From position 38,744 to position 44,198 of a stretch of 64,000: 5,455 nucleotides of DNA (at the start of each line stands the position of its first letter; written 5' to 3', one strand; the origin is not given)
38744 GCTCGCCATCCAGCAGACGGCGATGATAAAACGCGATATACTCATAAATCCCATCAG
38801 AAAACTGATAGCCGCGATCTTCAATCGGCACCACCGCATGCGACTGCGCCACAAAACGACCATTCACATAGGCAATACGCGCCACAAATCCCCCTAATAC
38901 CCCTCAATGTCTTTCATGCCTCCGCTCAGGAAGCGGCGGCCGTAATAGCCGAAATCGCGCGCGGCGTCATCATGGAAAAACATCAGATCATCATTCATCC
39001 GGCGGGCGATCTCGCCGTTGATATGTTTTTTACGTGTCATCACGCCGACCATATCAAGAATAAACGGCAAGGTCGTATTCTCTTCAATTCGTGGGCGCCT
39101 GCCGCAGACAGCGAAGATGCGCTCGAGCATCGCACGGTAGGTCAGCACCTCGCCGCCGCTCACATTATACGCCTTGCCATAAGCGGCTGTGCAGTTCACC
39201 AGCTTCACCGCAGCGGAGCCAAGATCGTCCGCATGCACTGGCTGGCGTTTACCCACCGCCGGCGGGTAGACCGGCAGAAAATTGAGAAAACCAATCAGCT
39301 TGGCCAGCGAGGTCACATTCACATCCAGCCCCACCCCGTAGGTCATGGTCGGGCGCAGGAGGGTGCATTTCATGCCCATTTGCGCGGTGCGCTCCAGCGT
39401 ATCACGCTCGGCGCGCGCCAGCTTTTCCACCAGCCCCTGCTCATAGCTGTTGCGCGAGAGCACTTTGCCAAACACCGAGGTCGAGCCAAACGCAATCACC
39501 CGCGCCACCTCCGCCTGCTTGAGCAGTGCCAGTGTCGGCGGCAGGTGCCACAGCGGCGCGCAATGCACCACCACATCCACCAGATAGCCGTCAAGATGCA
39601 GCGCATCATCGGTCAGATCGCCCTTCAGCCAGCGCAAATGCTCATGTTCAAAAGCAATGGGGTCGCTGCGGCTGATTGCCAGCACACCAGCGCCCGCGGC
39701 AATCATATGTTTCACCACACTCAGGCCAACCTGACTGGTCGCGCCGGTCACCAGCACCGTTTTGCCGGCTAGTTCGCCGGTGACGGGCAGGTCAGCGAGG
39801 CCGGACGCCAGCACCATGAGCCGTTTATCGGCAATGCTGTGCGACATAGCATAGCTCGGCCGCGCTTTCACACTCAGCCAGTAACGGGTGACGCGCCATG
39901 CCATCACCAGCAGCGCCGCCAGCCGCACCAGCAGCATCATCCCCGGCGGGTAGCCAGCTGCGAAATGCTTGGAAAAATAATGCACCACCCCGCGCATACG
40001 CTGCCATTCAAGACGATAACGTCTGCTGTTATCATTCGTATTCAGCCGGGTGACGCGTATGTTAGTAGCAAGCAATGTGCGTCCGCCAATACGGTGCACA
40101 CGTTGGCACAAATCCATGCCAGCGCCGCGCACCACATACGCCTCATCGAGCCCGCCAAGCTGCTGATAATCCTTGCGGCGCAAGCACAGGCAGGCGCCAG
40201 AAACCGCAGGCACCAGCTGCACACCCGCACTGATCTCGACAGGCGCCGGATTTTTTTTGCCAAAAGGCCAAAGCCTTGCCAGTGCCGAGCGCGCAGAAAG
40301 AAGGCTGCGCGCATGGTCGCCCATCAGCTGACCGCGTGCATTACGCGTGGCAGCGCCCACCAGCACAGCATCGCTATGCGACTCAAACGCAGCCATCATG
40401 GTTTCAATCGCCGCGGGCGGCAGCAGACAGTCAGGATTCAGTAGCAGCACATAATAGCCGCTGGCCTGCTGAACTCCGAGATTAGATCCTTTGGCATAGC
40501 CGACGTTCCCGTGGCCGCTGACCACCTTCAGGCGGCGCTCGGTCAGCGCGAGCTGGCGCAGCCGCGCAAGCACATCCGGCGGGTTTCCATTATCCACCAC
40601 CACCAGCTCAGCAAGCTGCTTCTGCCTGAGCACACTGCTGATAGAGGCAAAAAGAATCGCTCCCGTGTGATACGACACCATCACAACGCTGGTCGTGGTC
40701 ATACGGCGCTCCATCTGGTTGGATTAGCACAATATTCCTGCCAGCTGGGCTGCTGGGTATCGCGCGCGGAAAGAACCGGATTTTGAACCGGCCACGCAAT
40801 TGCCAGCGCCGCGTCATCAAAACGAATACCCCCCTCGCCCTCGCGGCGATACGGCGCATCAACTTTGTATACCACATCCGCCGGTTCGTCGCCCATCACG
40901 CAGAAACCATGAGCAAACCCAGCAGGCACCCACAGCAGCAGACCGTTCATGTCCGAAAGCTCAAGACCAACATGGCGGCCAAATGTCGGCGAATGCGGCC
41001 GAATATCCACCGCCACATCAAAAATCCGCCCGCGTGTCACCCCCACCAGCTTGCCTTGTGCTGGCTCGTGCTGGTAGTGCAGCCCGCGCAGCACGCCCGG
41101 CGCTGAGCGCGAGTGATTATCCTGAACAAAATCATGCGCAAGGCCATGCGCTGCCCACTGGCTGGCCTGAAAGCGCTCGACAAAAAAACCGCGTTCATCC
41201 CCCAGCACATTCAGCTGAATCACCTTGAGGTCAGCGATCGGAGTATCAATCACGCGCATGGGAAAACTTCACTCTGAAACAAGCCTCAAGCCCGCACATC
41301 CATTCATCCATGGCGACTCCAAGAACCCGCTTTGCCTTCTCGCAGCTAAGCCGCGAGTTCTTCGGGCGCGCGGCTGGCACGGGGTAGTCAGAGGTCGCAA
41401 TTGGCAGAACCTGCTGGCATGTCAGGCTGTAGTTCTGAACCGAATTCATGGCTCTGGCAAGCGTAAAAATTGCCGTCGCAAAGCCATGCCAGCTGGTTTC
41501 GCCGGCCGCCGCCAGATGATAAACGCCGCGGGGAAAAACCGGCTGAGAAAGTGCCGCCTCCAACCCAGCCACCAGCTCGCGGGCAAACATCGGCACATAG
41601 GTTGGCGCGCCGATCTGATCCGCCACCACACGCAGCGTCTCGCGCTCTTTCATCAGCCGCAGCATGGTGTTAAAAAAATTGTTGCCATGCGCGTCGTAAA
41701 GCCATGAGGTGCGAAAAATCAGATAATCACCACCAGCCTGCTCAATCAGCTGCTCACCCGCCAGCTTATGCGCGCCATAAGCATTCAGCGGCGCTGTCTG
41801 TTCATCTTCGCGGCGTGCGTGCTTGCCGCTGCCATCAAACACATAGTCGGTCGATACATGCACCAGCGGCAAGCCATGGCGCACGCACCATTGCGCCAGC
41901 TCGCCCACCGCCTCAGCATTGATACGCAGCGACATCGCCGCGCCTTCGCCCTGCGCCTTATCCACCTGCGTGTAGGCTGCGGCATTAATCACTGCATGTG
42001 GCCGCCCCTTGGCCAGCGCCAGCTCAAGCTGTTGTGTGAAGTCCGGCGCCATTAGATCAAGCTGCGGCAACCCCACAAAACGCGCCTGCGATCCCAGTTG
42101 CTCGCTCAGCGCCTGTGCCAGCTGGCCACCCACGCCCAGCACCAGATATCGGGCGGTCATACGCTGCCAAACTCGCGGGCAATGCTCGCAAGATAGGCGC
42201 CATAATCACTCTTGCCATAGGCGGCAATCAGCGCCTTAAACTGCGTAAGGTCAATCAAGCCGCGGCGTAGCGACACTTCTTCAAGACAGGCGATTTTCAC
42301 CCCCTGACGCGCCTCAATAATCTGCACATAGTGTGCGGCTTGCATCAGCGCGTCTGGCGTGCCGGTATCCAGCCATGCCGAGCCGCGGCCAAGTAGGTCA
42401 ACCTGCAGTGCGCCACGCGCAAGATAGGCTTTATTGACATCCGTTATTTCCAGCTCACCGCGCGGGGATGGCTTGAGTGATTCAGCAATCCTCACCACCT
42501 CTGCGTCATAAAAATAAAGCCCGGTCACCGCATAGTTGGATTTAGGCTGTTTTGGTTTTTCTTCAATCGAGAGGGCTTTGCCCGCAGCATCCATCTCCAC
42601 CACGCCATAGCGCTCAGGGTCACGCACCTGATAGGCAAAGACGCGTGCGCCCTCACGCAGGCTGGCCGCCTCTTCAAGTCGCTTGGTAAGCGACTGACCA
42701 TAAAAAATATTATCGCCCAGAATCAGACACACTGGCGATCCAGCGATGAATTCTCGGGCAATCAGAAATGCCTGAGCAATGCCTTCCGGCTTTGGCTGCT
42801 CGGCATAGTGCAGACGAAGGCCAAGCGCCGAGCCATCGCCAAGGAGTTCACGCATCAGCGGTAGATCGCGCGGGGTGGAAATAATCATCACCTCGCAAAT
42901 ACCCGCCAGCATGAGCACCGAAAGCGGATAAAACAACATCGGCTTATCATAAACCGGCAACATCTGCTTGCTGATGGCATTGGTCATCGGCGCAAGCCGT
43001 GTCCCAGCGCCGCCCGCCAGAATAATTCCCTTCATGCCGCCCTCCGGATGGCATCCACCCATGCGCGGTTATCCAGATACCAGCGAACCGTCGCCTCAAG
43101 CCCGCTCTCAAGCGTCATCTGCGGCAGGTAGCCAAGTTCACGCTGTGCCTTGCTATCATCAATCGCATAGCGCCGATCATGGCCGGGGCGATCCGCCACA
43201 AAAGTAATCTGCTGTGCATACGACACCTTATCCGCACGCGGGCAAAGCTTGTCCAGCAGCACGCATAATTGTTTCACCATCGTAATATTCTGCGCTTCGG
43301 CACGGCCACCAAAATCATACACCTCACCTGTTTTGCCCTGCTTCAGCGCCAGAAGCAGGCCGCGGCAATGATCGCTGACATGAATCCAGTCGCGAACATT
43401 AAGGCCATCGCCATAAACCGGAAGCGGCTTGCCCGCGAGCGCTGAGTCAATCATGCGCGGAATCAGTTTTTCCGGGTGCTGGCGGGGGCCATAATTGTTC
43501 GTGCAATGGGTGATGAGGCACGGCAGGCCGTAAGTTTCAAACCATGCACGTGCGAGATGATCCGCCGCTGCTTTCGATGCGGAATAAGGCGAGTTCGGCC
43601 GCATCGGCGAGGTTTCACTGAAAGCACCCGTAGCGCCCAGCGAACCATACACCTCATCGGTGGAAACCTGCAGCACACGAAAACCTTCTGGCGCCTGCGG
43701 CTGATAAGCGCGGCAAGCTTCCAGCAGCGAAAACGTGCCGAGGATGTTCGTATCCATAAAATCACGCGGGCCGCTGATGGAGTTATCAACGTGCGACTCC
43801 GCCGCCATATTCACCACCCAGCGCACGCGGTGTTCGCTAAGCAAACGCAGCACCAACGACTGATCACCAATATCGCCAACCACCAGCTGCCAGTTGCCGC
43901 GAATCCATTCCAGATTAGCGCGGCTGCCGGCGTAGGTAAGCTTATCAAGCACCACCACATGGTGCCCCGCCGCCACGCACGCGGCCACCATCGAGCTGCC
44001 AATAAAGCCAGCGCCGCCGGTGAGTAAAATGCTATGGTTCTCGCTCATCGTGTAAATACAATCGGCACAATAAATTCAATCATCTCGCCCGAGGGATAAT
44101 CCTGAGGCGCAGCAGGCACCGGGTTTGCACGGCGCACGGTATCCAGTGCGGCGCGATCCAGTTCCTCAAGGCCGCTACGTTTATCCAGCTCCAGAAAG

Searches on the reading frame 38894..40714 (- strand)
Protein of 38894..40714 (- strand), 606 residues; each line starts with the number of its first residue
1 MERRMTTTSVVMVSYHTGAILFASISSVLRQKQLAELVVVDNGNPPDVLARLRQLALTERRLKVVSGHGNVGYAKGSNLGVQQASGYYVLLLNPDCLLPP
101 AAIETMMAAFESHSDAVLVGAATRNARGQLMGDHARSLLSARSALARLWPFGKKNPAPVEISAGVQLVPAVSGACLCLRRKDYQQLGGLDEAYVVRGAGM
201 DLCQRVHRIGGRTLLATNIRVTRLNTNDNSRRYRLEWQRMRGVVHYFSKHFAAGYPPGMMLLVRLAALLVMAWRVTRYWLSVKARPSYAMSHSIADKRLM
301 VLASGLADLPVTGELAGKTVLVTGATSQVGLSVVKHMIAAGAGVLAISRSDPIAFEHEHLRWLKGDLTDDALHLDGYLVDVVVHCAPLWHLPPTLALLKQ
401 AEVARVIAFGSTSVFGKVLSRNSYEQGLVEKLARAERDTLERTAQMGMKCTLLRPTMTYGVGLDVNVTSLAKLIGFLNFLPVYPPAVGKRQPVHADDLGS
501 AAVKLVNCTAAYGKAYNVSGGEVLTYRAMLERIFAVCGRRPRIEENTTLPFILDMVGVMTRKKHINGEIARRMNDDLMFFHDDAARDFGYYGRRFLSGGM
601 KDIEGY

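Call 53: search_protein_families(library=pfam, proteins=[window:38894-40714:-], max_evalue=0.001)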
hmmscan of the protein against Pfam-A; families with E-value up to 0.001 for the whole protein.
window:38894-40714:- (606 aa): 5 families
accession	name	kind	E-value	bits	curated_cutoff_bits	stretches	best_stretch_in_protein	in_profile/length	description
PF00535.33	Glycos_transf_2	-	1.9e-18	67.4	23.3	1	9-126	1-120/168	Glycosyl transferase family 2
PF01370.27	Epimerase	-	5.3e-09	36.3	20.9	1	320-386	1-72/240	NAD dependent epimerase/dehydratase family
PF13641.12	Glyco_tranf_2_3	-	1.1e-08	35.8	27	1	8-230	3-218/230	Glycosyltransferase like family 2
PF10111.15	Glyco_tranf_2_2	-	0.00014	21.9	27.3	1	34-198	29-190/276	Glycosyltransferase like family 2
PF12804.13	NTP_transf_3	-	0.0004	21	27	1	19-138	24-137/160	MobA-like NTP transferase domain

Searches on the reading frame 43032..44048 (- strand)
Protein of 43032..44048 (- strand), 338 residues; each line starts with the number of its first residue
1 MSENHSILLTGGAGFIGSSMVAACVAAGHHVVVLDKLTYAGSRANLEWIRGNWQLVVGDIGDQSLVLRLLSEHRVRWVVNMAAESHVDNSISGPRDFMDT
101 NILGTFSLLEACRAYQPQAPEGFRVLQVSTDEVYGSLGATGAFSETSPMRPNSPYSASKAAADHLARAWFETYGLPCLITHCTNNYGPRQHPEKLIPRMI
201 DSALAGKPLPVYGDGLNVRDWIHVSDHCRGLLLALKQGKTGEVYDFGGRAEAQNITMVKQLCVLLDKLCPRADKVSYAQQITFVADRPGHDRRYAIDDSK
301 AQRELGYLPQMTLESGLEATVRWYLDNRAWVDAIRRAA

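Call 53: search_protein_families(library=pfam, proteins=[window:43032-44048:-], max_evalue=0.001)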
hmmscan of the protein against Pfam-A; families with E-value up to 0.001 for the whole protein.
window:43032-44048:- (338 aa): 7 families
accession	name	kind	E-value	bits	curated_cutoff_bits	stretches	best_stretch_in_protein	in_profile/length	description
PF16363.11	GDP_Man_Dehyd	-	3.6e-82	276.9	27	1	8-319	1-331/332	GDP-mannose 4,6 dehydratase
PF01370.27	Epimerase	-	6.4e-66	222.6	20.9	1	7-245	1-238/240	NAD dependent epimerase/dehydratase family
PF04321.23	RmlD_sub_bind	-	1.2e-14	54.5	27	1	6-214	2-178/287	RmlD substrate binding domain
PF02719.21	Polysacc_synt_2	-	3.2e-12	46.7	20.2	1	7-142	1-143/293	Polysaccharide biosynthesis protein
PF01073.25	3Beta_HSD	-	1.1e-09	38.1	22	1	9-235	2-229/280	3-beta hydroxysteroid dehydrogenase/isomerase family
PF07993.18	NAD_binding_4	-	5.9e-08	32.6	20.1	1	10-182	2-204/258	Male sterility protein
PF00106.31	adh_short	-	3.2e-06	27.2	26.6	1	7-169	3-163/195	short chain dehydrogenase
